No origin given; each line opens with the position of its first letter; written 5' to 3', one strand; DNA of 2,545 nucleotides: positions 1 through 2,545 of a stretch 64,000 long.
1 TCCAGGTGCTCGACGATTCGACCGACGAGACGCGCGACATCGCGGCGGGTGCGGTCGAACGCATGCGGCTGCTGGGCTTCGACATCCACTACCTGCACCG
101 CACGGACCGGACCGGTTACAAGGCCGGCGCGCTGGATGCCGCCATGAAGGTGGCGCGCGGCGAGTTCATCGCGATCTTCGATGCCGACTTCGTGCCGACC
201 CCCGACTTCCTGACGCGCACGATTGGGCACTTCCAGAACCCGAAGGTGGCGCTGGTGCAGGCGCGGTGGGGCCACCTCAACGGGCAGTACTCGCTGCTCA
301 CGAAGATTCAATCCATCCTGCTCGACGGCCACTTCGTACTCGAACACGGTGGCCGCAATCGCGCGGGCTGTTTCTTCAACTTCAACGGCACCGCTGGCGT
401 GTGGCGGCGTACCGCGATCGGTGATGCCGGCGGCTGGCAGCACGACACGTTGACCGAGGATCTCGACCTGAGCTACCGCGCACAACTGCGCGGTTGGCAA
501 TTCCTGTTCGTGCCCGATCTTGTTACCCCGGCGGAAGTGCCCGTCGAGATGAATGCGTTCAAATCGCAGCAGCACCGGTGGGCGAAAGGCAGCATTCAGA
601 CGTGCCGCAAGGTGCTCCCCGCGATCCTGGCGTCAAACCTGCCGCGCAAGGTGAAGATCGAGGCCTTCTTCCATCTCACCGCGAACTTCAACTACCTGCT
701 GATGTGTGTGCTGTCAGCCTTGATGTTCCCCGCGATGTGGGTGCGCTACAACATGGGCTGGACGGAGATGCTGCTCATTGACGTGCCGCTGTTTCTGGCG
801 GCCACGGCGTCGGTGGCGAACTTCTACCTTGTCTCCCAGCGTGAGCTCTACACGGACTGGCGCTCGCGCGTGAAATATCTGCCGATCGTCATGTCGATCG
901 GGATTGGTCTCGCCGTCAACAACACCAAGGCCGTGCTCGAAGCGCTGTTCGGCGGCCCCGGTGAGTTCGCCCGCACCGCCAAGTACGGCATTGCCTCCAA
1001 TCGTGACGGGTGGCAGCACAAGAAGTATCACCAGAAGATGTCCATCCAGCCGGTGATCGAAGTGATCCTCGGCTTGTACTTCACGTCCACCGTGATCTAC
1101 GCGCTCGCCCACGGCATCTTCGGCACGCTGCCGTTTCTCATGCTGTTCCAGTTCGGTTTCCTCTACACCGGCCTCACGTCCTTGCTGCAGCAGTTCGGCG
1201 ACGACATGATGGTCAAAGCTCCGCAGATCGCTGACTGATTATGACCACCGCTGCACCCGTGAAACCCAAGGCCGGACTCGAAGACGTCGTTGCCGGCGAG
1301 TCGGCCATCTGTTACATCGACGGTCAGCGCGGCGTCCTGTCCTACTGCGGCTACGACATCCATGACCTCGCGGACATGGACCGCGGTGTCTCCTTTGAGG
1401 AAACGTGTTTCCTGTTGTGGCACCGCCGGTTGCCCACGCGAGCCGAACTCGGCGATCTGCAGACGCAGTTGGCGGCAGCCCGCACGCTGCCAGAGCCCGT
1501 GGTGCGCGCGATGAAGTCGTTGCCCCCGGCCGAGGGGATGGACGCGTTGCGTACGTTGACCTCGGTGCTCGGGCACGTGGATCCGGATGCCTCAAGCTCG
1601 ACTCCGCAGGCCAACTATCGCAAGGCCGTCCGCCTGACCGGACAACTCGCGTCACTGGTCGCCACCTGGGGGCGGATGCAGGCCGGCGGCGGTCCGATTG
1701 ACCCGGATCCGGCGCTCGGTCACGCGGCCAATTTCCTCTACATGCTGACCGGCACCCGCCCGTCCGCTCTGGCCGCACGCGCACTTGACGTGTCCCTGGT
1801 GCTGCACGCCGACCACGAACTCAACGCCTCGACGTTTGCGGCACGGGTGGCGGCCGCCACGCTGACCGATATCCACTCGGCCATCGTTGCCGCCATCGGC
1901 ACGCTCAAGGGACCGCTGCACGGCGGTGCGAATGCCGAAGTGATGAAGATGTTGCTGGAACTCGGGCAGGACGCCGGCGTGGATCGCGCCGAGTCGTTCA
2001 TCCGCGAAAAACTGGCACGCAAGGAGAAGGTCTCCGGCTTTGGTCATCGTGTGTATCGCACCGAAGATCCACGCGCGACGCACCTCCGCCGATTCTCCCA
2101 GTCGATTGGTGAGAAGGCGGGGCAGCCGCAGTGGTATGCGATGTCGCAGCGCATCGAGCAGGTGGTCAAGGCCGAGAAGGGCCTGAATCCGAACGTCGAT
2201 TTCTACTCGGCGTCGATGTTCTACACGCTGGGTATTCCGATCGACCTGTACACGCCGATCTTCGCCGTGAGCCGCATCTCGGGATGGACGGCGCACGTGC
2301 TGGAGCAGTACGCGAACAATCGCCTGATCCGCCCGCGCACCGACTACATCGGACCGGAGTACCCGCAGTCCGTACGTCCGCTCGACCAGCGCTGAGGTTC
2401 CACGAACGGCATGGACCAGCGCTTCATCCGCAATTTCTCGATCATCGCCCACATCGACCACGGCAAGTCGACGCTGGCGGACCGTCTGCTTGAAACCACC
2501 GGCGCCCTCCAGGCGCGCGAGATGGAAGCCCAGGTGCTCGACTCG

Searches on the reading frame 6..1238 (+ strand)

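Call 37: search_protein_families(library=pfam, proteins=[window:6-1238:+], max_evalue=0.0001)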
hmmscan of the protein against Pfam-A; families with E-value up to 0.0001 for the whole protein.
window:6-1238:+ (410 aa): 4 families
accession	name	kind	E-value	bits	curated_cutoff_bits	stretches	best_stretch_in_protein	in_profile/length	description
PF13632.12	Glyco_trans_2_3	-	6e-22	78.9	27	1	55-245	2-196/198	Glycosyl transferase family group 2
PF13641.12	Glyco_tranf_2_3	-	3.9e-18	66.7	27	1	3-195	38-230/230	Glycosyltransferase like family 2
PF00535.33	Glycos_transf_2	-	5.1e-16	59.5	23.3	1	3-89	35-116/168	Glycosyl transferase family 2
PF13506.12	Glyco_transf_21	-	3.7e-11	43.2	21.7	1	37-194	16-174/174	Glycosyl transferase family 21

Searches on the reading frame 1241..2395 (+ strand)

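Call 37: search_protein_families(library=pfam, proteins=[window:1241-2395:+], max_evalue=0.0001)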
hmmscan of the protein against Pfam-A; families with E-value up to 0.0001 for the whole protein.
window:1241-2395:+ (384 aa): 1 family
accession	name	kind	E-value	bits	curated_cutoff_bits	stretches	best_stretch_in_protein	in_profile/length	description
PF00285.26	Citrate_synt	-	1.2e-130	436.2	27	1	12-366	1-357/357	Citrate synthase, C-terminal domain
